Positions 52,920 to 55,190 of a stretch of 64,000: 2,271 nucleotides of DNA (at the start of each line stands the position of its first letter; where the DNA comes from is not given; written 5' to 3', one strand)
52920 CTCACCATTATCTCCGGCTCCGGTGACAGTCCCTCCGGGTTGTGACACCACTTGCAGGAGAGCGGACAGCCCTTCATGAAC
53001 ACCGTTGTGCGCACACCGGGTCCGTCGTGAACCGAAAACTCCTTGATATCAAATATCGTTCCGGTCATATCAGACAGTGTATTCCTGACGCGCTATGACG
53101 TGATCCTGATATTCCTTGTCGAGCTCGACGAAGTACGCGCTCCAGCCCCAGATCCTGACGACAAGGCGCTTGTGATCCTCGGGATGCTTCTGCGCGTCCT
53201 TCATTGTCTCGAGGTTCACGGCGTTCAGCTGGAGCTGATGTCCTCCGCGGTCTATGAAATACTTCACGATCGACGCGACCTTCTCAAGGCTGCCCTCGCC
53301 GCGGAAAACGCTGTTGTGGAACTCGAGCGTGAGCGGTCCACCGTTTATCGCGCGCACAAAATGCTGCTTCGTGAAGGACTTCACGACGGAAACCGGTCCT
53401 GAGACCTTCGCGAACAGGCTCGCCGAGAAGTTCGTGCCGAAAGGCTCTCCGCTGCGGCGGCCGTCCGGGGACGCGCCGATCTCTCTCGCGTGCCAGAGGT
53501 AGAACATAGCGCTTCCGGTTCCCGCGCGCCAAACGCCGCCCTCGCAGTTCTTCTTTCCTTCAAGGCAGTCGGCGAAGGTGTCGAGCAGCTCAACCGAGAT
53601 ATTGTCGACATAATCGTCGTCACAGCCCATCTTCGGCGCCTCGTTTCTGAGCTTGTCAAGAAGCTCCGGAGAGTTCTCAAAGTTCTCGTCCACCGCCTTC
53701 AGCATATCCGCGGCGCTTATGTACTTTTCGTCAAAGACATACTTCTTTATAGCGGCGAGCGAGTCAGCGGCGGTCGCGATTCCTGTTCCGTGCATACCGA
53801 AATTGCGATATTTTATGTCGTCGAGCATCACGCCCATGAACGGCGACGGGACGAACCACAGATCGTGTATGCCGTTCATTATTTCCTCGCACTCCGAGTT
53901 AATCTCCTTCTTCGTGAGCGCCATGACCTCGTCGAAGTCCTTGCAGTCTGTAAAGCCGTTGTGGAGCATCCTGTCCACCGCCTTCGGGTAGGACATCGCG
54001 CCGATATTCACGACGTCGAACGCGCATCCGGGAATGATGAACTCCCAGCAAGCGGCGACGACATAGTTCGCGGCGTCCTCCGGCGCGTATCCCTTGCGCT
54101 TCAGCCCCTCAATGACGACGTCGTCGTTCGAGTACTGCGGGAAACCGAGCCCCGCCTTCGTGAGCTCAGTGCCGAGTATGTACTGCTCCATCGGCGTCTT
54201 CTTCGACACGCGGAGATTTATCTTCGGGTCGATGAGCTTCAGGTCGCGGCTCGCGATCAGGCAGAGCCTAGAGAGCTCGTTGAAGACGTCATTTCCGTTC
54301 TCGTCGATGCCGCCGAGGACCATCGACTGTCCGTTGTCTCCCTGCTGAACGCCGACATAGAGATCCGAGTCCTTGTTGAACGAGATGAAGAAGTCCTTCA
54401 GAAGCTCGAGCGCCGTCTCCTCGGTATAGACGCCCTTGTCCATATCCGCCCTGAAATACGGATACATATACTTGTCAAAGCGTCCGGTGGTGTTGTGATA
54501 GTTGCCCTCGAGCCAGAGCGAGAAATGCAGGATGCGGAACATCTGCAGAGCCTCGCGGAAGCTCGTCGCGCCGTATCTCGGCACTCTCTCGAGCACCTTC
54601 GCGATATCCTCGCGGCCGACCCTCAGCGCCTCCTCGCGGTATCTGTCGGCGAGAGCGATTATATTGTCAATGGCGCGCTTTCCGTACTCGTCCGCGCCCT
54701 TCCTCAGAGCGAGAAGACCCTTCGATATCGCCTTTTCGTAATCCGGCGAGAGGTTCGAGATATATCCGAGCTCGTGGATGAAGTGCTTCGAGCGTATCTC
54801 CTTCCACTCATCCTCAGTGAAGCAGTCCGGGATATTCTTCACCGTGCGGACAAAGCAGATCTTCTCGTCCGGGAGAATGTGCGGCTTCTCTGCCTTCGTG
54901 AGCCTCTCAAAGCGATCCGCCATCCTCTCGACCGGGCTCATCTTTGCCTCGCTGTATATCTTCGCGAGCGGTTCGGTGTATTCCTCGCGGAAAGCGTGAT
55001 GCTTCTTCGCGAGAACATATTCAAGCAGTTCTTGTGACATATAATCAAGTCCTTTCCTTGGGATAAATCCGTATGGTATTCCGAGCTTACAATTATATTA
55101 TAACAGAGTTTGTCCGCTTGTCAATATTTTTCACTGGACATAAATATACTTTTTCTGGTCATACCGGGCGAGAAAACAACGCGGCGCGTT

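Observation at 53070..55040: Unusually short glycyl radical enzyme (656 aa) of unknown substrate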

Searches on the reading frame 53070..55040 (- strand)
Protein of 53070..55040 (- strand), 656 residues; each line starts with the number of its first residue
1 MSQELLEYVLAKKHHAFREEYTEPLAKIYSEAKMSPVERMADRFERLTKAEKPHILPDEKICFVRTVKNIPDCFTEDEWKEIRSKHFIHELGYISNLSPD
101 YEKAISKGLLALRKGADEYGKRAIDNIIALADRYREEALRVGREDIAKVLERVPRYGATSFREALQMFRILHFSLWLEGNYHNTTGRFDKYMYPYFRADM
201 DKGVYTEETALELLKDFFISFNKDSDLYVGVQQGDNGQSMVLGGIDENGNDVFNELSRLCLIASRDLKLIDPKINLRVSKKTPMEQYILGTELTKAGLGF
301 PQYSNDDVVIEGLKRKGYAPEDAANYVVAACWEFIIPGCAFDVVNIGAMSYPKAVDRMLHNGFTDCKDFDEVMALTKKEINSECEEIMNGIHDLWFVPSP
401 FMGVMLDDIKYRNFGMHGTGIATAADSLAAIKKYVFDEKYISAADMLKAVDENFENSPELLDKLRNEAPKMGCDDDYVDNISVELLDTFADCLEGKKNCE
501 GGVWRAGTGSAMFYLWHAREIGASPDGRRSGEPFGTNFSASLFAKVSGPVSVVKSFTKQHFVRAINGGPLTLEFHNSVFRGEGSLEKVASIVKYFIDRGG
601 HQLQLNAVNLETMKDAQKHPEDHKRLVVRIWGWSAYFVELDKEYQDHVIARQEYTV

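Call 3: search_protein_families(library=pfam, proteins=[window:53070-55040:-], max_evalue=0.01)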
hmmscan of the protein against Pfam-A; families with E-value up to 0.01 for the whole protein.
window:53070-55040:- (656 aa): 2 families
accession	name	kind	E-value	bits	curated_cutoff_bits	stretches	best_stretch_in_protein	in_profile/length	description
PF02901.20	PFL-like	-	8.7e-86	289.4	24.3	1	74-508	133-637/647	Pyruvate formate lyase-like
PF01228.26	Gly_radical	-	2.7e-18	66.9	22.2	1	544-638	11-106/106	Glycine radical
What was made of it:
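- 53070..55040 (-): Compact glycyl radical enzyme, 656 aa (coordinates include the stop codon). Pfam PFL-like plus Gly_radical (call 3).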

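Call 4: search_protein_families(library=ncbifam, proteins=[window:53070-55040:-], max_evalue=0.01)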
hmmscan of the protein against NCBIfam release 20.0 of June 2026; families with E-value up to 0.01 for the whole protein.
window:53070-55040:- (656 aa): 12 families
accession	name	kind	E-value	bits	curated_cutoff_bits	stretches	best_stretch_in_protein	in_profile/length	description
TIGR01774.1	PFL2-3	subfamily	4.2e-90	303.1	678.2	2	410-654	537-784/786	formate C-acetyltransferase/glycerol dehydratase family glycyl radical enzyme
NF043068.1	glycl_HYPD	equivalog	2.1e-87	294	1100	1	118-654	208-782/784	trans-4-hydroxy-L-proline dehydratase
NF048009.1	SfplDhtHpfGKleb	equivalog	1.1e-81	275.1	1000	2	409-654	572-822/824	(2S)-3-sulfopropanediol dehydratase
NF007437.0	PRK09983.1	equivalog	8.5e-75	252.3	1109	1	119-654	206-763/765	formate C-acetyltransferase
NF048011.1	SfplDhtHpsGDes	equivalog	4.5e-74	250.2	1000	2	419-654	583-819/821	(2S)-3-sulfopropanediol dehydratase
TIGR04394.1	choline_CutC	equivalog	4.5e-67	227.2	1050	2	416-652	550-784/789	choline trimethylamine-lyase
NF033718.1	indole_decarb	equivalog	1.8e-66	225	1100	3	464-655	676-867/868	indoleacetate decarboxylase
NF033715.1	glycyl_HPDL_Lrg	equivalog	8.4e-53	179.4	1150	2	103-339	273-514/901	4-hydroxyphenylacetate decarboxylase large subunit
TIGR01255.1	pyr_form_ly_1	equivalog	4.6e-20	71.7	994.2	1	387-651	481-738/744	formate C-acetyltransferase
NF038360.1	rad_fix_GrcA3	exception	8.9e-16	57.7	158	1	586-652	7-73/78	autonomous glycyl radical cofactor GrcA3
NF008341.1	PRK11127.1-1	equivalog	1.9e-08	34.2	145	1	601-651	24-74/80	autonomous glycyl radical cofactor GrcA2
TIGR04365.1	spare_glycyl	equivalog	3.3e-08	33.8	170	1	598-651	67-120/126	autonomous glycyl radical cofactor GrcA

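Call 6: find_homologous_proteins(query=window:53070-55040:-, max_evalue=1e-10)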
Query window:53070-55040:- (656 aa): 7760 proteins with E <= 1e-10 among 8000 candidates; the best 120 are listed.
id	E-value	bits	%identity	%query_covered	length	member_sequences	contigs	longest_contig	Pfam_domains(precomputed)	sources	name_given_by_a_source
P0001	0.0e+0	1499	98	100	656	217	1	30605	PF02901.21,PF01228.27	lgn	-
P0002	0.0e+0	1488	97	100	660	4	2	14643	PF02901.21,PF01228.27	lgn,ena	-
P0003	0.0e+0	1378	90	100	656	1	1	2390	PF02901.21,PF01228.27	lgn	-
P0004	0.0e+0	1299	84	100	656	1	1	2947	PF02901.21,PF01228.27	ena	-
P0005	0.0e+0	1298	84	100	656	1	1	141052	PF02901.21,PF01228.27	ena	-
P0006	0.0e+0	1297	85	100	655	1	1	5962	PF02901.21,PF01228.27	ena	-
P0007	0.0e+0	1297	84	100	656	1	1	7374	PF02901.21,PF01228.27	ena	-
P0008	0.0e+0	1296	84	100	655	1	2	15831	PF02901.21,PF01228.27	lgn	-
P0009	0.0e+0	1296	85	100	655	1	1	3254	PF02901.21,PF01228.27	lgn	-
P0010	0.0e+0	1295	84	100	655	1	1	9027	PF02901.21,PF01228.27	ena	-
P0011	0.0e+0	1295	84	100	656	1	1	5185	PF02901.21,PF01228.27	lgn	-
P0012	0.0e+0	1295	84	100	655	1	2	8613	PF02901.21,PF01228.27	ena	-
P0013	0.0e+0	1294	84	100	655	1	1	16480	PF02901.21,PF01228.27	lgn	-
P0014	0.0e+0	1294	84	100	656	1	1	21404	PF02901.21,PF01228.27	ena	-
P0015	0.0e+0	1294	84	100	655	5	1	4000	PF02901.21,PF01228.27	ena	-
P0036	0.0e+0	1269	82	100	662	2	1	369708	PF02901.21,PF01228.27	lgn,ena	-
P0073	0.0e+0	1079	70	100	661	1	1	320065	PF02901.21,PF01228.27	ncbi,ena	-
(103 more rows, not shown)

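Call 7: search_solved_structures(query=window:53070-55040:-, max_evalue=0.00001, show_alignments=2)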
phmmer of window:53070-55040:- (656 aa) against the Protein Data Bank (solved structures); distinct sequences matched with E-value up to 0.00001: 36.
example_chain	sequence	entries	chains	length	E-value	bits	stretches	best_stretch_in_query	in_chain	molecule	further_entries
1r8w_A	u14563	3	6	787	3.4e-78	267.1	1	114-655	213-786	glycerol dehydratase | B12-independent glycerol dehydratase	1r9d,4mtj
6vxc_A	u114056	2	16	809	7.2e-72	246.2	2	410-655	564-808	Trans-4-hydroxy-L-proline dehydratase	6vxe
5i2a_A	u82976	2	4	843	2.6e-67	231.1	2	128-455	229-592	Diol-dehydratase | Diol dehydratase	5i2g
8yjo_A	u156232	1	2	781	1.6e-64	222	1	145-653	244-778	Probable dehydratase PflD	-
9f3w_A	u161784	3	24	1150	3e-62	214.4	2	415-652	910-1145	Choline trimethylamine-lyase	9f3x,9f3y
8id1_A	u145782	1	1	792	3.4e-62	214.2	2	414-653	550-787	Formate C-acetyltransferase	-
9rco_A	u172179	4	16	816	6.7e-61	209.9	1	118-653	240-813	Glycyl radical protein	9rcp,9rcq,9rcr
8id0_A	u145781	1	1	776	5.7e-60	206.9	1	140-654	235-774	formate C-acetyltransferase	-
7vua_A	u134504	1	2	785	2.7e-59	204.6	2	418-651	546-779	HplG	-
9ht9_A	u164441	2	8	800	8.4e-56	193.1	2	415-651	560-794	Choline trimethylamine-lyase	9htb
9r0v_A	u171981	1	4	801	8.4e-56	193.1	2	415-651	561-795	Choline trimethylamine-lyase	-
5fay_A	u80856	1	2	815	8.6e-56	193.1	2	415-651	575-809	Choline trimethylamine-lyase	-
6vue_A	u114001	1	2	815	9e-56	193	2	415-651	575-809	Choline trimethylamine-lyase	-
5faw_A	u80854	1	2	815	9e-56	193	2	415-651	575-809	Choline trimethylamine-lyase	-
6lon_B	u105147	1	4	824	1e-55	192.8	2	419-654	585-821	PFL2/glycerol dehydratase family glycyl radical enzyme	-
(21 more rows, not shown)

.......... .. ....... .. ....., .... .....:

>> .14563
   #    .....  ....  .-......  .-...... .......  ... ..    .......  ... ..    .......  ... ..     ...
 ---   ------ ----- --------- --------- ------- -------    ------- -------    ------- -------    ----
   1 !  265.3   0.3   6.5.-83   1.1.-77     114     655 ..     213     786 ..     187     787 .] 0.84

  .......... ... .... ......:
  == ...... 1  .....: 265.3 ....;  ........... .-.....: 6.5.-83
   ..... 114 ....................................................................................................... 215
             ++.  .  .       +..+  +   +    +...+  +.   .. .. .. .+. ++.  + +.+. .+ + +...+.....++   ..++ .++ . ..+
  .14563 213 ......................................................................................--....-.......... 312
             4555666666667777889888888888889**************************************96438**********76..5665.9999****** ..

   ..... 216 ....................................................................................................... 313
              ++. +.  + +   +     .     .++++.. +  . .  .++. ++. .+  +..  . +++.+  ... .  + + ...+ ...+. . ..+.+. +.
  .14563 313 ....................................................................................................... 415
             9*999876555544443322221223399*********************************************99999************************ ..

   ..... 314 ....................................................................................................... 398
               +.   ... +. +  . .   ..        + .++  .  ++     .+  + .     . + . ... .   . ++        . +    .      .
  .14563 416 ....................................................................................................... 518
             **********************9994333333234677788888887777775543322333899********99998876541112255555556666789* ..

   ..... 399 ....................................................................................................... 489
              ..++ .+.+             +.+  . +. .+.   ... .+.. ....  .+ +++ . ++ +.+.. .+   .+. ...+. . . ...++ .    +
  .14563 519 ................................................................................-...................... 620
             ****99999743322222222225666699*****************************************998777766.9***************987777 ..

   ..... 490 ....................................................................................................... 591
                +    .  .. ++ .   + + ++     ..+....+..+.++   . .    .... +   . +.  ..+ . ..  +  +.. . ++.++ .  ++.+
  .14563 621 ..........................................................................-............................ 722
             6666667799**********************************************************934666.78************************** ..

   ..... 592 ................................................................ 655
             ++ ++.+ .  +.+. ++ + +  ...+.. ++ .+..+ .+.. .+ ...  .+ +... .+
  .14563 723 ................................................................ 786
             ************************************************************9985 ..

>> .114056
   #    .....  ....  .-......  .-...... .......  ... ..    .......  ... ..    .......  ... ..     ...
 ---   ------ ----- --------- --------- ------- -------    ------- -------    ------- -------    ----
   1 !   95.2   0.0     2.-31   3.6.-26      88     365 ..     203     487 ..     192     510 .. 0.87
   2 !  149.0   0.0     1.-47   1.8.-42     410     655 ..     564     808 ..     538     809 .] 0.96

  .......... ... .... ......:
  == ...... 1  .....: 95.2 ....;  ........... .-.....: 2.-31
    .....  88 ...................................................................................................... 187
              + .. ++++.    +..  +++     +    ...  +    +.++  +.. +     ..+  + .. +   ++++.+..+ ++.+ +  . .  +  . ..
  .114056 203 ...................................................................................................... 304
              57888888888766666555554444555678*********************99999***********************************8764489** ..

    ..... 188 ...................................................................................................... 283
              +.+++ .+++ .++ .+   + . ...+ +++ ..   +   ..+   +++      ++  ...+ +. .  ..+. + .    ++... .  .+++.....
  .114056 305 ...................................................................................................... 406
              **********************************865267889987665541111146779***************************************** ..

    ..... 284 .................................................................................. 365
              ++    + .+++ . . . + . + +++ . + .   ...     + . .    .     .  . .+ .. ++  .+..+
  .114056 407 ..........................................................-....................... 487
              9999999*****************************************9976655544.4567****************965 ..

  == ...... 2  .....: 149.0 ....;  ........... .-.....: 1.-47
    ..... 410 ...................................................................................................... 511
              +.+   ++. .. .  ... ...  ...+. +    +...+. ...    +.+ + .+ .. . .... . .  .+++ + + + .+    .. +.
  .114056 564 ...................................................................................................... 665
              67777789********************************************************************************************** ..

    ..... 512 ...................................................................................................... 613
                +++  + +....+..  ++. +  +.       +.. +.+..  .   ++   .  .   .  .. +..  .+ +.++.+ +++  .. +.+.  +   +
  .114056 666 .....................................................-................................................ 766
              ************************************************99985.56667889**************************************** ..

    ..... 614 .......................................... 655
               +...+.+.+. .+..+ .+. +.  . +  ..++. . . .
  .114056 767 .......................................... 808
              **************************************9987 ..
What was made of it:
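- Checked: The recalled 750-850 aa size range for characterised members agrees with the solved structures matched (776-897 aa chains, call 7).
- PFL structures are the weakest full-length GRE hits, at E 1e-16 (call 7).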

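Call 10: find_encoding_contigs(protein=P0036, flank=10000, max_places=2)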
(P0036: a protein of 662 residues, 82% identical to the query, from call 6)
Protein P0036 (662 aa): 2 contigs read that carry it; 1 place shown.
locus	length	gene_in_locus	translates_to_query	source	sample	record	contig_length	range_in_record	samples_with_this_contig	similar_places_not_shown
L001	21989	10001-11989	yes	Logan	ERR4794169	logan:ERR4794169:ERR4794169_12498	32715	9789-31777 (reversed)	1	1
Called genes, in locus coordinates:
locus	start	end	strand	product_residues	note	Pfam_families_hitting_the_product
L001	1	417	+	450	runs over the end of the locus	?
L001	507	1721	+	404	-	PF00534:Glycos_transf_1, PF13692:Glyco_trans_1_4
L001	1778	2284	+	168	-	PF04525:LOR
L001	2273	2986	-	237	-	PF07722:Peptidase_C26, PF00117:GATase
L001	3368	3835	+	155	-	PF22811:Zn_ribbon_NrdR, PF03477:ATP-cone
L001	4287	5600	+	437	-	-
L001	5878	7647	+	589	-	PF07881:Fucose_iso_N1, PF07882:Fucose_iso_N2, PF02952:Fucose_iso_C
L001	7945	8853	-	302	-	PF01261:AP_endonuc_2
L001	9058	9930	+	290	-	PF00165:HTH_AraC (faint), PF12833:HTH_18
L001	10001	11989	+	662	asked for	PF02901:PFL-like, PF01228:Gly_radical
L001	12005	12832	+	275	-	PF13353:Fer4_12, PF04055:Radical_SAM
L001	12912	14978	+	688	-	PF05691:Raffinose_syn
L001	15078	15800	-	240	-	PF01182:Glucosamine_iso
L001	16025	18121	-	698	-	PF00890:FAD_binding_2 (faint)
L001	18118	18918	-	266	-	PF00106:adh_short, PF08659:KR, PF13561:adh_short_C2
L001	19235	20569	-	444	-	PF00724:Oxidored_FMN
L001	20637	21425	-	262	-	PF01261:AP_endonuc_2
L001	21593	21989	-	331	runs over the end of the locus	PF02826:2-Hacid_dh_C, PF03446:NAD_binding_2 (faint)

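Call 11: find_encoding_contigs(protein=P0073, flank=10000, max_places=2)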
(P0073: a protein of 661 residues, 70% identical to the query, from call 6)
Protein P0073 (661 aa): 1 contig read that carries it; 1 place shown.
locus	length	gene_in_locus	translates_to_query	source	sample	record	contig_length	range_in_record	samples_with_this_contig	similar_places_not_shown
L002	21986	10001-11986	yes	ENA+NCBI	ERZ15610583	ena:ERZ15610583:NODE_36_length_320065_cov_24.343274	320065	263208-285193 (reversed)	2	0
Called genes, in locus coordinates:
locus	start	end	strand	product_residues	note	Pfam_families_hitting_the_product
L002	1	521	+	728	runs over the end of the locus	PF16875:Glyco_hydro_36N, PF02065:Melibiase, PF16874:Glyco_hydro_36C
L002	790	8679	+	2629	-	PF13306:LRR_5, PF13855:LRR_8 (faint), PF13306:LRR_5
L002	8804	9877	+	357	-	PF13472:Lipase_GDSL_2 (faint)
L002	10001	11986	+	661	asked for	PF02901:PFL-like, PF01228:Gly_radical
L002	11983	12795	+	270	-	PF13353:Fer4_12, PF04055:Radical_SAM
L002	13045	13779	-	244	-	PF13930:Endonuclea_NS_2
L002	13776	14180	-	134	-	-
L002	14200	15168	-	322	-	PF01699:Na_Ca_ex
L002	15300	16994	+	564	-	PF13320:GH123_cat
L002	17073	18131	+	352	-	PF14607:GxDLY, PF13472:Lipase_GDSL_2, PF14606:Lipase_GDSL_3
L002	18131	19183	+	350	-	PF14607:GxDLY, PF13472:Lipase_GDSL_2 (weak), PF14606:Lipase_GDSL_3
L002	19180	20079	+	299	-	PF00892:EamA, PF03151:TPT, PF00892:EamA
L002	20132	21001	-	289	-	-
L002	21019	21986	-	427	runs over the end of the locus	-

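Call 16: find_related_loci(query=window:53070-55040:-, collection=genome_contigs, flank=10000)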
Query window:53070-55040:- (656 aa) in genome_contigs; peptide patterns used: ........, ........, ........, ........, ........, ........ (x = any residue, [..] = any of these).
181 stretches matched a pattern; 171 encode a relative of the query (tblastn E <= 1e-3); the best 80 are kept; 80 distinct loci.
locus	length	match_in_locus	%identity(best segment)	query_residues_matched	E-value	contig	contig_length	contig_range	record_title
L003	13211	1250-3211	86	3-656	0e+0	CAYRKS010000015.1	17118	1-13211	MAG TPA_asm: uncultured Lachnospiraceae bacterium isolate SRP313737_co1_133 genome assembly, contig: NODE_5140_length_17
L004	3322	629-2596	84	1-656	0e+0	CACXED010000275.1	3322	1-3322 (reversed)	MAG: uncultured Ruminococcus sp. isolate RUG11171 genome assembly, contig: RUG11171_asm_275, whole genome shotgun sequen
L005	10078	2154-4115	85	3-656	0e+0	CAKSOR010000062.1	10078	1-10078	MAG: uncultured Eubacteriales bacterium isolate REFINED_METABAT215_TOP10_CONTIGS_1500_ASSEMBLY_K77_MERGED__Hadza_MoBio_h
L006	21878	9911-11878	81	1-656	0e+0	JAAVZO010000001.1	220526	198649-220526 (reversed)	MAG: Clostridiales bacterium isolate ABMPRH_126_1 k141_88286, whole genome shotgun sequence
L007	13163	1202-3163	83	3-656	0e+0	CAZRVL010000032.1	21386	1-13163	MAG TPA_asm: uncultured Lachnospiraceae bacterium isolate SRP313737_co1_230 genome assembly, contig: NODE_3852_length_21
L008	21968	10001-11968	80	1-656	0e+0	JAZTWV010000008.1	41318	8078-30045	MAG: Candidatus Flemingiibacterium sp. isolate T1900045332_YK20190021.MAGScoT_cleanbin_000022 SGB_6539_k141_2043931, who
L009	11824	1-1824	84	49-656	0e+0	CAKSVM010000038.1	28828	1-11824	MAG: uncultured Eubacteriales bacterium isolate REFINED_METABAT215_TOP10_CONTIGS_1500_ASSEMBLY_K77_MERGED__Nepal_MoBio_F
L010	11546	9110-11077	70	1-656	0e+0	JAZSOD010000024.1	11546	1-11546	MAG: Eubacteriales bacterium isolate T1900044549_TS20190015.MAGScoT_cleanbin_000066 SGB_195_k141_1705805, whole genome s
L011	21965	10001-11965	70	1-656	0e+0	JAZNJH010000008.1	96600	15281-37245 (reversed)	MAG: Eubacteriales bacterium isolate T1900044680_TS20190146.MAGScoT_cleanbin_000032 SGB_1683_k141_3789950, whole genome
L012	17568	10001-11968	70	1-656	0e+0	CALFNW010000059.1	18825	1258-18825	MAG TPA_asm: uncultured Clostridia bacterium isolate SRR1747065_bin.139_CONCOCT_v1.1_MAG genome assembly, contig: ERZ808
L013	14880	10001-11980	70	3-656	0e+0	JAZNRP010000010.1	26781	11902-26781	MAG: Acutalibacteraceae bacterium isolate T1900044814_TS20190280.MAGScoT_cleanbin_000014 SGB_2810_k141_154266, whole gen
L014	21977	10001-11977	69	4-656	0e+0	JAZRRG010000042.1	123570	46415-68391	MAG: Acutalibacteraceae bacterium isolate T1900045356_YK20190046.MAGScoT_cleanbin_000008 SGB_6791_k141_1431972, whole ge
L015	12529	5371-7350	69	3-656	0e+0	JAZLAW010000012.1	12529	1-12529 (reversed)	MAG: Acutalibacteraceae bacterium isolate T1900045072_TC20190066.MAGScoT_cleanbin_000003 SGB_4618_k141_3856118, whole ge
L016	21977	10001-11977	70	4-656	0e+0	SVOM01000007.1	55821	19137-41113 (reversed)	MAG: Oscillospiraceae bacterium isolate SIG565 NODE_2874_length_55821_cov_1.677039, whole genome shotgun sequence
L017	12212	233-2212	69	3-656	0e+0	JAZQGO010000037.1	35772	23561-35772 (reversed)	MAG: Acutalibacteraceae bacterium isolate T1900044630_TS20190096.MAGScoT_cleanbin_000014 SGB_1023_k141_330549, whole gen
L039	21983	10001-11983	67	1-656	0e+0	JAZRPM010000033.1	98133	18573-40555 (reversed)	MAG: Candidatus Ornithomonoglobus sp. isolate T1900045380_YK20190070.MAGScoT_cleanbin_000003 SGB_6881_k141_717714, whole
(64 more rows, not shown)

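Call 28: search_protein_representatives(protein=window:53070-55040:-)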
Query: 656 residues. Proteins with E-value up to 0.001 (for the whole library): 6595; up to 1e-10: 3587; up to 1e-30: 1625. The best 150 are listed.
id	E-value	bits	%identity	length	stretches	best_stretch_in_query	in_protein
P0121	4.0e-286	967.3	64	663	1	1-655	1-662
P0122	1.4e-221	754.1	68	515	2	268-656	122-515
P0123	1.7e-209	714.2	53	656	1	3-656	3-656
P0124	1.5e-203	694.6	51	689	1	5-654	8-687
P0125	5.1e-186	636.6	47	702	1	7-652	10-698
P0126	1.5e-185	635.1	47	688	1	4-654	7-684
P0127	5.9e-184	629.8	48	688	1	26-655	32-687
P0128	6.5e-183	626.3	45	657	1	2-650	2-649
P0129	9.2e-180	615.9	62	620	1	1-455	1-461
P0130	2.8e-176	604.4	48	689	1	6-655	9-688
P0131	5.5e-174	596.8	48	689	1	14-656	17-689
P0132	2.5e-173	594.7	49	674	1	32-655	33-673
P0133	3.6e-172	590.8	53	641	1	118-655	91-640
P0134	2.6e-171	588.0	46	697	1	5-654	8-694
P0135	3.3e-170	584.3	55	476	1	192-654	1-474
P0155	3.2e-108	379.6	36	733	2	133-654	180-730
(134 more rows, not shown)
